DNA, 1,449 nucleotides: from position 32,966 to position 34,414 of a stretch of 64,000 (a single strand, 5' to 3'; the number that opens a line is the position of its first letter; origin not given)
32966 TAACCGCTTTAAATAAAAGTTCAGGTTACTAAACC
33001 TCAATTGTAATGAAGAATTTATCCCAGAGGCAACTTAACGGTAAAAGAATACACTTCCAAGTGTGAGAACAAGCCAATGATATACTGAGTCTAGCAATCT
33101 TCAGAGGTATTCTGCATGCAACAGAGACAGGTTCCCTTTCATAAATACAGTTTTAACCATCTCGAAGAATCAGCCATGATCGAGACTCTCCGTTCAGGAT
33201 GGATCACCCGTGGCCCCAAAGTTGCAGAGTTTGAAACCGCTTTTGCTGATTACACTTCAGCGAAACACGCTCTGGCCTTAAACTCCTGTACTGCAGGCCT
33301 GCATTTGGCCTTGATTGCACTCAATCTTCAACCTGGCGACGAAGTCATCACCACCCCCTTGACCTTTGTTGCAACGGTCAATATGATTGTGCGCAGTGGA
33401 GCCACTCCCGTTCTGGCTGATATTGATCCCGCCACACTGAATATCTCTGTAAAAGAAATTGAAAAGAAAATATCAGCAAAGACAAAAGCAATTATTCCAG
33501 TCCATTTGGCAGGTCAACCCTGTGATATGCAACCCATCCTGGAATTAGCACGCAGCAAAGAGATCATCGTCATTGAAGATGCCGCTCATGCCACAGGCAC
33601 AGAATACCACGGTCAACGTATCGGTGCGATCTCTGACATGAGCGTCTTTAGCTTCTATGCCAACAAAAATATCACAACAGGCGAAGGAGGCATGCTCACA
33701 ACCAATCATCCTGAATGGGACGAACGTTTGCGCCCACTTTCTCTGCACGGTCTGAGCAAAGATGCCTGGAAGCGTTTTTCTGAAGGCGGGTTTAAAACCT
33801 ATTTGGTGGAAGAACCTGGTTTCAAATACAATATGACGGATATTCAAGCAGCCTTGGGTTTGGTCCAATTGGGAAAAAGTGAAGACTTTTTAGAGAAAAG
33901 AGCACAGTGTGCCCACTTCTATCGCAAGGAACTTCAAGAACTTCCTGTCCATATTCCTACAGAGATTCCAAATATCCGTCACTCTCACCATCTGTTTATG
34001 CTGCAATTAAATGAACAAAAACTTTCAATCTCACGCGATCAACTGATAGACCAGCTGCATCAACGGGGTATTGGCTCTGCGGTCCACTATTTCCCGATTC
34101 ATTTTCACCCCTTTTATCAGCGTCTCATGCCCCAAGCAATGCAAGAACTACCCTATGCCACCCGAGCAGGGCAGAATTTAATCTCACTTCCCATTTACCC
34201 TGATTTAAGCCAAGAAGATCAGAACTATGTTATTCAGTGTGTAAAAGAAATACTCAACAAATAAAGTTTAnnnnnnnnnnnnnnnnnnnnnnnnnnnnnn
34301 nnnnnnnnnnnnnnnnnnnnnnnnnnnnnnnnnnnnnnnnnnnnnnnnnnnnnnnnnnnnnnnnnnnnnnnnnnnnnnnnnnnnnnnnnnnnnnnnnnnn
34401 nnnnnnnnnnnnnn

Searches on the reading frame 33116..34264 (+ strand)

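Call 59: search_protein_families(library=pfam, proteins=[window:33116-34264:+], max_evalue=0.00001)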
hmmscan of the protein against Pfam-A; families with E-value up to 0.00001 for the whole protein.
window:33116-34264:+ (382 aa): 3 families
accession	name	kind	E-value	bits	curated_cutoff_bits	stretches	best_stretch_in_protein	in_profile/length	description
PF01041.23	DegT_DnrJ_EryC1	-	1.3e-129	433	19.8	1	18-376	8-359/360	DegT/DnrJ/EryC1/StrS aminotransferase family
PF01053.26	Cys_Met_Meta_PP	-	1.7e-07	30.6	27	1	33-179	51-195/381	Cys/Met metabolism PLP-dependent enzyme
PF00155.27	Aminotran_1_2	-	3.1e-07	30.3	19.7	1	37-162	45-192/361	Aminotransferase class I and II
